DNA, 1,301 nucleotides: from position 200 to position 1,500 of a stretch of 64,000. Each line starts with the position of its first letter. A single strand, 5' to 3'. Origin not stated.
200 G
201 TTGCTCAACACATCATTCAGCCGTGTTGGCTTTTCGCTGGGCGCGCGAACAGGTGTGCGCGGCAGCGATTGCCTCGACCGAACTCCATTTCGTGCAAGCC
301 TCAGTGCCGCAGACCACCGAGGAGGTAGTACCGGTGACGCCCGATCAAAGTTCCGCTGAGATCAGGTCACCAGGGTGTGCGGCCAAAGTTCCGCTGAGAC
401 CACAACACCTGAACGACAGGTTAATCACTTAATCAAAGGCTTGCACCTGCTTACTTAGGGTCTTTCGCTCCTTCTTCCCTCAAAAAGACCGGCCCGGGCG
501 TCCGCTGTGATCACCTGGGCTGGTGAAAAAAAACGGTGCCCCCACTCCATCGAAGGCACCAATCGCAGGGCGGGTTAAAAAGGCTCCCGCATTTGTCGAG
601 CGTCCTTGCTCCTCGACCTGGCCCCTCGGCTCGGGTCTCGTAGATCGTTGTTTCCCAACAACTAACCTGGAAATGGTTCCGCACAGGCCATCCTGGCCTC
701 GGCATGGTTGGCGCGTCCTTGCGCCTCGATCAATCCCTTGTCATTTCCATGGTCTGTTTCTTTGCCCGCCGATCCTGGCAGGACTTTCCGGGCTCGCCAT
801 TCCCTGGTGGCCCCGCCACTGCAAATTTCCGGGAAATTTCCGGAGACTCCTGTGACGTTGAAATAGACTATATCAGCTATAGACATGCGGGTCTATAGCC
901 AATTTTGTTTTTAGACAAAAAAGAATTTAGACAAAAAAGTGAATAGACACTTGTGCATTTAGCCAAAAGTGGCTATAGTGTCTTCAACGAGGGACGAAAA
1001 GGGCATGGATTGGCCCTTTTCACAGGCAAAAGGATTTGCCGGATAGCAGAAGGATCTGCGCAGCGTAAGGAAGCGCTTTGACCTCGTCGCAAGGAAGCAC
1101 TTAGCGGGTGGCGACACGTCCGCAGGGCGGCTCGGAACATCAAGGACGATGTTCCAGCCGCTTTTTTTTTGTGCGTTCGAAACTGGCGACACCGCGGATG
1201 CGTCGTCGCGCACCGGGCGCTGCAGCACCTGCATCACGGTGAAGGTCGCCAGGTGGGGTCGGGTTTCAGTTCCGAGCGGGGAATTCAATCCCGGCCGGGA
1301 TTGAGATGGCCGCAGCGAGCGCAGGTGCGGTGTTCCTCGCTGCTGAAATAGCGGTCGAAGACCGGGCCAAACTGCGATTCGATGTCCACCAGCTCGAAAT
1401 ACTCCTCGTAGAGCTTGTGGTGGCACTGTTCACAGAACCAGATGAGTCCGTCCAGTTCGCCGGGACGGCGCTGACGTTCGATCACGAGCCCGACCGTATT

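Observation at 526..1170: Divergent pair of GGA-motif sRNA genes that look like CsrA/RsmA sponges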

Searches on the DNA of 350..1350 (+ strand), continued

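Call 37: search_with_rna_model(model_id=R1, sources=[window, L001, L081, L082, L083, L084, L085, L086, L087, L088, L089, L090, L091, L093, L095, L096, L097, L098, L099, L100, L101, L102, L103, L104, L105, L106, L107, L108, L110, L113, L114, L115, L116, L117, L118, L119, L120, L121, L122, L123, L124, L125, L126, L128, L129, L130, L131, L132, L133, L134, L135, L136, L137, L138, L139, L140, L141, L143, L144, L146, L148, L149, L150, L151, L152, L153, L155, L156, L157, L158, L159, L160, L162, L163, L164, L166], max_evalue=1e-20, make_alignment=true)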
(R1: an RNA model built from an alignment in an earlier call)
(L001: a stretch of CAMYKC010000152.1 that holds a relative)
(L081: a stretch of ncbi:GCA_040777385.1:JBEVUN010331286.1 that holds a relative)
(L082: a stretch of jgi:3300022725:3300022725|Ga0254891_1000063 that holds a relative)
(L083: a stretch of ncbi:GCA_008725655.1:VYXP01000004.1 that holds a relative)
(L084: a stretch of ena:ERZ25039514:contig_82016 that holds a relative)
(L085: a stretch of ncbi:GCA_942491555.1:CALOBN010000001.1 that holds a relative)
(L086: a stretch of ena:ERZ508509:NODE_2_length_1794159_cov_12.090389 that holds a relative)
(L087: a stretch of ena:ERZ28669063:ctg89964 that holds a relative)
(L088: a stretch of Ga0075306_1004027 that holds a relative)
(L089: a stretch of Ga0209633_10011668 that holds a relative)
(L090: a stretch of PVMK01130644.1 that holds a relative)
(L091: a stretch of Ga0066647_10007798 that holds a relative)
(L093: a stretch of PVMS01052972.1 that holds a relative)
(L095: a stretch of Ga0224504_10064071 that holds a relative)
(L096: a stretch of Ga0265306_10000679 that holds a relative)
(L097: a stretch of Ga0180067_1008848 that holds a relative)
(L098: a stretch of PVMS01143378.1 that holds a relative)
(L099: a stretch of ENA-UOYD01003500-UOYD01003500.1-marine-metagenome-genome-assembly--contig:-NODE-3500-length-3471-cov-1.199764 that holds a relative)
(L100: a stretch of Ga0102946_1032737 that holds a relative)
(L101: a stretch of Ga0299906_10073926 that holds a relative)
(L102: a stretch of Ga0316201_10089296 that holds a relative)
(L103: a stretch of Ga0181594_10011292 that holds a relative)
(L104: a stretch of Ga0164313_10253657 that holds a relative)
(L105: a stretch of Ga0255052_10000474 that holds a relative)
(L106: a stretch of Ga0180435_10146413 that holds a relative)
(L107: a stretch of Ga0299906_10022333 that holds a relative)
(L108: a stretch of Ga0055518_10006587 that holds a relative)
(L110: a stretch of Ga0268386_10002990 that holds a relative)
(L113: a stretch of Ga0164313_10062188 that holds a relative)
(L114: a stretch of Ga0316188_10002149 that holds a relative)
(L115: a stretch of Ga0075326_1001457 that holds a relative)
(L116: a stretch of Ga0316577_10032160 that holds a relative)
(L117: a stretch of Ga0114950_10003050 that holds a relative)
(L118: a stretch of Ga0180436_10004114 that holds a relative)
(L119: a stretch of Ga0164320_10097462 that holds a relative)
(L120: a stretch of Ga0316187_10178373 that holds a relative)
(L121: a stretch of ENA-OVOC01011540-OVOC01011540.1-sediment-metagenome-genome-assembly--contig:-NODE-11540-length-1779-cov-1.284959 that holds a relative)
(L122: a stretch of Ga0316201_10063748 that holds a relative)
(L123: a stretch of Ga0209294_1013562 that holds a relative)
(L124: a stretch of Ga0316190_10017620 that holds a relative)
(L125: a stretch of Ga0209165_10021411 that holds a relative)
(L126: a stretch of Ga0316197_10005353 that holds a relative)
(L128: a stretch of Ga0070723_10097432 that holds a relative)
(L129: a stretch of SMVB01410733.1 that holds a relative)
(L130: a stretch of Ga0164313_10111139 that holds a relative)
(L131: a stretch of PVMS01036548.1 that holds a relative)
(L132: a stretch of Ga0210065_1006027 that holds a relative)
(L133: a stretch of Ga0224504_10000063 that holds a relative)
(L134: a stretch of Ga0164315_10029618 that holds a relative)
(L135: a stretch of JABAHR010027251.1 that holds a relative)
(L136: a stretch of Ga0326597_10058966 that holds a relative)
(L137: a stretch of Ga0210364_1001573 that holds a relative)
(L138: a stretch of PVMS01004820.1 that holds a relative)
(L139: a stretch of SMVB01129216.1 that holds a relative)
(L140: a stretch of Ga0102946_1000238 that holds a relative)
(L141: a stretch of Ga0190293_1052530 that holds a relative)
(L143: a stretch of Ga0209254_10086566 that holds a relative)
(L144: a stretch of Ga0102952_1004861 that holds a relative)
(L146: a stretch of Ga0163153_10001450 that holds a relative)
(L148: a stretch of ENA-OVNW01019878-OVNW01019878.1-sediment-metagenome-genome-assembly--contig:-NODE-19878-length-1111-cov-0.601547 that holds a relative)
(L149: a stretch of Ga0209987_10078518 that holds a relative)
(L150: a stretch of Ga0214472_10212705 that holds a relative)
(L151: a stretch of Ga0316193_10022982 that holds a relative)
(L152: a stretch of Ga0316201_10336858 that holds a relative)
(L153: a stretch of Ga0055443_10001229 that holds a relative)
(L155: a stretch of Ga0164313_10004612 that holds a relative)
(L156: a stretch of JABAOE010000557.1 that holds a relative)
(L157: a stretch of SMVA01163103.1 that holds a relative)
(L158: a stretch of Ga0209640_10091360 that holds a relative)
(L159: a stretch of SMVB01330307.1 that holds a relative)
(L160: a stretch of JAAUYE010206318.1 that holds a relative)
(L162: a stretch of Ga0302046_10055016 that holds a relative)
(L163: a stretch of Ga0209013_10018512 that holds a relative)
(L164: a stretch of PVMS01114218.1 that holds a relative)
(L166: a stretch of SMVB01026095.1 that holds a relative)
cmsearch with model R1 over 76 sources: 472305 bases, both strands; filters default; matches with E-value up to 1e-20: 76.
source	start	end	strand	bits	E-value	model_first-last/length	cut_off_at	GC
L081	7087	7274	-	212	1.8e-68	1-185/185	no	0.53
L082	6964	7150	-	211.1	3.4e-68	1-185/185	no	0.57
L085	7119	7306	-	208.7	2.1e-67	1-185/185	no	0.54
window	984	1171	+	208.3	3.1e-67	1-185/185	no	0.55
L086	6967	7151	-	188.7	9.9e-61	1-185/185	no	0.61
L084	7242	7429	-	181.2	3.1e-58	1-185/185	no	0.55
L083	6936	7120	-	181.2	3.1e-58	1-185/185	no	0.58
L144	2155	2321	-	145.7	2e-46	1-185/185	no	0.54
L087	6594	6761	-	145.4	2.6e-46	1-185/185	no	0.51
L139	2282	2448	+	143.1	1.5e-45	1-185/185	no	0.5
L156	2109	2277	+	142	3.6e-45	1-185/185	no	0.53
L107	3985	4151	-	135.8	4e-43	1-185/185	no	0.57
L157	733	899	-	135.8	4.1e-43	1-185/185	no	0.51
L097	1322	1485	+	132.2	6.3e-42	1-185/185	no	0.61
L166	2990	3159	-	128.8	8.3e-41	1-185/185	no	0.48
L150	866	1032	+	123.6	4.7e-39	1-185/185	no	0.51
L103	5485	5652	-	121.1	3.1e-38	1-185/185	no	0.57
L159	2171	2339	-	121.1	3.3e-38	1-185/185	no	0.47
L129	4368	4539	-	119.1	1.4e-37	1-185/185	no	0.52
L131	2424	2596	-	116.9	8.2e-37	1-185/185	no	0.5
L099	1561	1713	+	115.8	1.9e-36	1-185/185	no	0.5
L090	665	837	+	115.1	3e-36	1-185/185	no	0.51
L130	917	1120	+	113.9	8e-36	1-185/185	no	0.5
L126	8864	9012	-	113.8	8.7e-36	1-185/185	no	0.5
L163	622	791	+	113.6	9.9e-36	1-185/185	no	0.48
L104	1188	1360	-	112.9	1.8e-35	1-185/185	no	0.51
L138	68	236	+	112.6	2.1e-35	1-185/185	no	0.53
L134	2227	2395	+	110.8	8.6e-35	1-185/185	no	0.52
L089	1634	1805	+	110.6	1e-34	1-185/185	no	0.53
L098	6057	6206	-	110.6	1e-34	1-185/185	no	0.53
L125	142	314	+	110.1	1.4e-34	1-185/185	no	0.52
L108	1661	1811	-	108.8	4e-34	1-185/185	no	0.48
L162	2718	2868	+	108.7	4.1e-34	1-185/185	no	0.52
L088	1877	2025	+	108.2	6.4e-34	1-185/185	no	0.53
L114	920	1068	+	107.7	8.8e-34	1-185/185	no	0.54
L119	971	1120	+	107.6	9.6e-34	1-185/185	no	0.55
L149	1547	1718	+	106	3.3e-33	1-185/185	no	0.53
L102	2112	2260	+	105.8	3.9e-33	1-185/185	no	0.53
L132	8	155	-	105.3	5.9e-33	1-185/185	no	0.55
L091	3557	3706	-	104.9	7.7e-33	1-185/185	no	0.57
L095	67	215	-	104.6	9.9e-33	1-185/185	no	0.48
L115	1656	1806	+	104.1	1.5e-32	1-185/185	no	0.54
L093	4610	4759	-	103.8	1.8e-32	1-185/185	no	0.47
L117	258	407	+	102.8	3.9e-32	1-185/185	no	0.53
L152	1032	1181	+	102.1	6.6e-32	1-185/185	no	0.52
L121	216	365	+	101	1.5e-31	1-185/185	no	0.51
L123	878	1030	-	100.8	1.9e-31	1-185/185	no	0.52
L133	352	499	+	100.7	1.9e-31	1-185/185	no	0.47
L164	2662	2808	-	100.7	2e-31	1-185/185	no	0.51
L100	1095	1246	+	100.5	2.3e-31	1-185/185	no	0.55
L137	1395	1546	-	100.4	2.4e-31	1-185/185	no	0.5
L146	648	797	-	100.4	2.4e-31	1-185/185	no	0.49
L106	1442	1591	+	100.4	2.5e-31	1-185/185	no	0.51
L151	1591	1738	+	100.4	2.5e-31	1-185/185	no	0.54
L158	912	1063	+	100.3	2.7e-31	1-185/185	no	0.53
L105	1236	1387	-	100.2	2.8e-31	1-185/185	no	0.52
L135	567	715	-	99.6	4.4e-31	1-185/185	no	0.52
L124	2683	2830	-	99.4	5.1e-31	1-185/185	no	0.49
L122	1370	1517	+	98.8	8.3e-31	1-185/185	no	0.53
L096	4921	5068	-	97.4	2.3e-30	1-185/185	no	0.49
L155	2360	2528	-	97.1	3e-30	1-185/185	no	0.48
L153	2951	3100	-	97.1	3e-30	1-185/185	no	0.53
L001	7401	7547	-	97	3.2e-30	1-185/185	no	0.5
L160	1456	1604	+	96.7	4e-30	1-185/185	no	0.54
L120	339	489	+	96.4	5.1e-30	1-185/185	no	0.51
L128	677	826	+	96.2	6.2e-30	1-185/185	no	0.52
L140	1656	1805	+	95.6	9.7e-30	1-185/185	no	0.53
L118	948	1095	+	95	1.5e-29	1-185/185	no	0.5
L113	21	168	+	94.5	2.2e-29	1-185/185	no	0.51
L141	676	823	+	94.5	2.2e-29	1-185/185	no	0.51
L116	453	601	-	94.5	2.2e-29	1-185/185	no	0.52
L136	2062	2227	-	92.1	1.4e-28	1-185/185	no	0.51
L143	2030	2180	+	91.7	1.9e-28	1-185/185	no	0.52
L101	1396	1549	+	90.5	4.9e-28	1-185/185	no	0.49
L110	11940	12092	-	87.7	4e-27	1-185/185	no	0.49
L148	150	304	+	86.3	1.2e-26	1-185/185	no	0.54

Alignment A4: 76 matches aligned to the model, 263 columns, each read 5' to 3' on its own strand. Consensus structure (alignment columns), stored with it:
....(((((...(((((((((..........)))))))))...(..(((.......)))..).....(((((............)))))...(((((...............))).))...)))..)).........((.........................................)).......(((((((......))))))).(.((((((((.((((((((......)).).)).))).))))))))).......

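Call 64: build_rna_model(alignment_id=A5, structure=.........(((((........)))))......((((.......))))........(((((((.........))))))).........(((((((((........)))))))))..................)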
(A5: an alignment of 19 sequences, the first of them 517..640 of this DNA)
Model R2 built from alignment A5 (19 sequences, 132 columns); structure: as given.
model positions 125; base pairs 25; branch points 3; effective number of sequences 4.97; information 0.59 bits per position. Calibrated on 0.2 Mb of random sequence (short: E-values are rough).
structure used (alignment columns):
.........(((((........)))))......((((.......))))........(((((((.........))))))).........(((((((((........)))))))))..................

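Call 65: search_with_rna_model(model_id=R2, sources=[window, L001, L081, L082, L083, L084, L085, L086, L087, L088, L089, L090, L091, L092, L093, L094, L095, L096, L097, L098, L099, L100, L101, L102, L103, L104, L105, L106, L107, L108, L109, L110, L112, L113, L114, L115, L116, L117, L118, L119, L120, L121, L122, L123, L124, L125, L126, L127, L128, L129, L130, L131, L132, L133, L134, L135, L136, L137, L138, L139, L140, L141, L142, L143, L144, L145, L146, L147, L148, L149, L150, L151, L152, L153, L154, L155, L156, L157, L158, L159, L160, L161, L162, L163, L164, L165, L166, L167], max_evalue=0.01, make_alignment=true)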
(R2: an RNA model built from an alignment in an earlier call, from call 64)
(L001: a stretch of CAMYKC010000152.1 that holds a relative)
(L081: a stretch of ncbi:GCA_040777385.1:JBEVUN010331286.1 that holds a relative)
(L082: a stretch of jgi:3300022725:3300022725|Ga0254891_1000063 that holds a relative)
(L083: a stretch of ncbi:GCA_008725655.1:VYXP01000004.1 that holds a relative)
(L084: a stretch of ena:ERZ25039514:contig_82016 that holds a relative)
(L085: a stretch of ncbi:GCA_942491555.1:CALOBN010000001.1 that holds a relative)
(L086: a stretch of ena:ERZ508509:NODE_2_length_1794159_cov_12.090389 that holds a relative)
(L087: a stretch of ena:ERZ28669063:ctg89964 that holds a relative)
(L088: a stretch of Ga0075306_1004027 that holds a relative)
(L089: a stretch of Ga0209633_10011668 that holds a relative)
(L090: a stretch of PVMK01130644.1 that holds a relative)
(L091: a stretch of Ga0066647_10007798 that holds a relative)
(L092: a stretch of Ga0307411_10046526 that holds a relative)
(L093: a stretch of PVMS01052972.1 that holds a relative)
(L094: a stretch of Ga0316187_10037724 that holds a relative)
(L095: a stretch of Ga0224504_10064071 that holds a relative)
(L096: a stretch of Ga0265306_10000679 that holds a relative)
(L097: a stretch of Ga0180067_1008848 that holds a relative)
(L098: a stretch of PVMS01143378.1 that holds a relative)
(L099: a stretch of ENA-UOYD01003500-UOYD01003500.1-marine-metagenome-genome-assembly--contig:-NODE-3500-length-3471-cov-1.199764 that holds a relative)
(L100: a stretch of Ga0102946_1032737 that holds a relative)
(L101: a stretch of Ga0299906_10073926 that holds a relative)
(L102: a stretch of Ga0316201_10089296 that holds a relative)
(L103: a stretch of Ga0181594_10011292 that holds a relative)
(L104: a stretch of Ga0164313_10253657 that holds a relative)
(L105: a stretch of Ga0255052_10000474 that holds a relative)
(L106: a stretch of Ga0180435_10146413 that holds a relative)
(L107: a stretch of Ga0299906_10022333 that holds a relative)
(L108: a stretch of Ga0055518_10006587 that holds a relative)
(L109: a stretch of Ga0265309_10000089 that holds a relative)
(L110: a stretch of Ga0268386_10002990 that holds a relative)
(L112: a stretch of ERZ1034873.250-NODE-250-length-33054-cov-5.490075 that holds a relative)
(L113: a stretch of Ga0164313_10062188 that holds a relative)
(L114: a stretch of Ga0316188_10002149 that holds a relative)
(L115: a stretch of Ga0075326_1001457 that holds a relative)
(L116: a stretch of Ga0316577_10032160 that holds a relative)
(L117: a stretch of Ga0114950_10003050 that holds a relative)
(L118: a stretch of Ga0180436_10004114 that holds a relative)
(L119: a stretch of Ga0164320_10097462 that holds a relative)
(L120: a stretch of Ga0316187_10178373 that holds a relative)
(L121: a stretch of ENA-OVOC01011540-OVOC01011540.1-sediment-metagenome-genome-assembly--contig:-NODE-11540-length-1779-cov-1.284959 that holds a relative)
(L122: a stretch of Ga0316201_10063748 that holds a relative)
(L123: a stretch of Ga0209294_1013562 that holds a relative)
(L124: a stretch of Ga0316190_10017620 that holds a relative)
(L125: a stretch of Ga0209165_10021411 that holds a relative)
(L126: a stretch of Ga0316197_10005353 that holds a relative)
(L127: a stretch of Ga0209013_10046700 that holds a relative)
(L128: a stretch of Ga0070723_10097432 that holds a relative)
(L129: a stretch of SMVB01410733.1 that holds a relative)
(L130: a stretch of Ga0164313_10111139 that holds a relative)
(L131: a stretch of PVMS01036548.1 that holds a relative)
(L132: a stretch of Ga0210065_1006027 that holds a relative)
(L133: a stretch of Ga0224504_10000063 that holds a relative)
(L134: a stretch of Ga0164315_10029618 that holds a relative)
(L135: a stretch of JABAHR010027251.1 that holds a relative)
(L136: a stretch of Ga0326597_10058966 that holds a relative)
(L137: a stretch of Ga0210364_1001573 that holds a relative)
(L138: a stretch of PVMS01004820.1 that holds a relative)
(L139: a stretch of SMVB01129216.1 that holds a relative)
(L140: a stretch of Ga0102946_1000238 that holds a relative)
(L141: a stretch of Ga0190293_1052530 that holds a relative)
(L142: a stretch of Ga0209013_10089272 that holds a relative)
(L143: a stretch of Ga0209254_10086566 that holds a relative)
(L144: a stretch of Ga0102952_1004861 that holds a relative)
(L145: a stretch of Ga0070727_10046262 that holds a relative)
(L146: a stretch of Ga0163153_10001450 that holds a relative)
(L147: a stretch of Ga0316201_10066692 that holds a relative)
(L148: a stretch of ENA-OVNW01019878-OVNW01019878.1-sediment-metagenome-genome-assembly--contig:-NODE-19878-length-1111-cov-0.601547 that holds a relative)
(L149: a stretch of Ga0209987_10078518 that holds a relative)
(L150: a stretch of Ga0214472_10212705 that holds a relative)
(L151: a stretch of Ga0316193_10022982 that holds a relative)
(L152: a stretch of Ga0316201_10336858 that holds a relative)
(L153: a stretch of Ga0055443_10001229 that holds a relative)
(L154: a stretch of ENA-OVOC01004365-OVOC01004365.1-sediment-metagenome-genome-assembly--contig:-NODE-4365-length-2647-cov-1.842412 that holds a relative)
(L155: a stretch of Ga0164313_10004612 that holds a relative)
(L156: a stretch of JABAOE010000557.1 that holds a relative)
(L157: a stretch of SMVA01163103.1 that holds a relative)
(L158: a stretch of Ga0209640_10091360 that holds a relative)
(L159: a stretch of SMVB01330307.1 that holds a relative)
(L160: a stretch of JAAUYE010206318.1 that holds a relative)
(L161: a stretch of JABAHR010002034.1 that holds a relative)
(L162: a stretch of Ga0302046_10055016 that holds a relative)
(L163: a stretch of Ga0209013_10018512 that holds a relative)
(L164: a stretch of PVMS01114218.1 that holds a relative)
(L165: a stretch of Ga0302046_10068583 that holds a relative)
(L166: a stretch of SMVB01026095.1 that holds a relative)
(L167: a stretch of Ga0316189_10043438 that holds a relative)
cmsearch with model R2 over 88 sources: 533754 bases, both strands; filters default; matches with E-value up to 0.01: 50.
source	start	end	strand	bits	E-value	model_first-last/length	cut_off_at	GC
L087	7079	7205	+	116.3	2e-26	1-125/125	no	0.51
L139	1839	1965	-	111.3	3.7e-25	1-125/125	no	0.52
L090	203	326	-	109.8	8.5e-25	1-125/125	no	0.47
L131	2935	3058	+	109.8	8.5e-25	1-125/125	no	0.47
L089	1173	1296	-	108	2.4e-24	1-125/125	no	0.48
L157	1203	1331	+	103.8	2.7e-23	1-125/125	no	0.48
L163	163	285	-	102.5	5.8e-23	1-125/125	no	0.54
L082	7492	7615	+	99.9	2.6e-22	1-125/125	no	0.61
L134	1783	1905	-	97.4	1.1e-21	1-125/125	no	0.49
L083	7487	7610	+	96.1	2.3e-21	1-125/125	no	0.56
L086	7416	7540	+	93.8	8.5e-21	1-125/125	no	0.58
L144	2607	2731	+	89.5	9.9e-20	1-125/125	no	0.56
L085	7683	7806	+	87.4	3.5e-19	1-125/125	no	0.56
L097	859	971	-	87.2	3.8e-19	1-125/125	no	0.6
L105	1713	1836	+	86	7.8e-19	1-125/125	no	0.48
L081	7618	7741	+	85.5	1e-18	1-125/125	no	0.6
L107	4438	4559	+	82.7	5.1e-18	1-125/125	no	0.61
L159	2672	2795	+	81.6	9.4e-18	1-125/125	no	0.44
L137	2104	2227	+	81.1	1.3e-17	1-125/125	no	0.48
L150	440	565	-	80.6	1.7e-17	1-125/125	no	0.55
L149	1084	1206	-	78.5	5.8e-17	1-125/125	no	0.52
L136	2772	2895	+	77.4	1.1e-16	1-125/125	no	0.58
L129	4880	5000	+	74.8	4.8e-16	1-125/125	no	0.51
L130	456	581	-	74.5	5.7e-16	1-125/125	no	0.44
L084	7779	7907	+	69.8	8.4e-15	1-125/125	no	0.5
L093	5295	5415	+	69.7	9.1e-15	1-125/125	no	0.52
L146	1363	1486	+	69.6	9.2e-15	1-125/125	no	0.53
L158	393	516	-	61.1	1.3e-12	1-125/125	no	0.6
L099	1100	1223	-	60.8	1.5e-12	1-125/125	no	0.45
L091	4270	4394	+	48.3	2e-09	1-125/125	no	0.54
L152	390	509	-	42.9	4.3e-08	1-125/125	no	0.52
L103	5813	5939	+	42.7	5.1e-08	1-125/125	no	0.54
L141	31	143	-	39.3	3.5e-07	1-125/125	no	0.55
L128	24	145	-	38.9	4.5e-07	1-125/125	no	0.56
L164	3340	3452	+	36.8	1.4e-06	1-125/125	no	0.51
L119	313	436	-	36.8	1.5e-06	1-125/125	no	0.48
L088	1200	1312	-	35.2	3.8e-06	1-125/125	no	0.51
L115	990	1111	-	31.6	2.9e-05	1-125/125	no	0.45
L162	2052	2173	-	30.1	6.9e-05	1-125/125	no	0.46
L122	726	838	-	29.9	7.7e-05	1-125/125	no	0.58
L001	8079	8201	+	28.8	0.00014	1-125/125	no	0.54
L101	748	849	-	26.8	0.00045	1-125/125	no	0.6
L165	1696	1797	-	26.8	0.00045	1-125/125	no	0.6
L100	422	540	-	26.4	0.00059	1-125/125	no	0.5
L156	1722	1818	-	25.6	0.00093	8-107/125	no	0.69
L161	12767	12863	+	25.6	0.00093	8-107/125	no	0.69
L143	1373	1494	-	25.2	0.0011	1-125/125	no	0.55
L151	947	1059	-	24.6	0.0016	1-125/125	no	0.57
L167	1781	1893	-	24.6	0.0016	1-125/125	no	0.57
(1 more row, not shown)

Alignment A7: 50 matches aligned to the model, 158 columns, each read 5' to 3' on its own strand. Consensus structure (alignment columns), stored with it:
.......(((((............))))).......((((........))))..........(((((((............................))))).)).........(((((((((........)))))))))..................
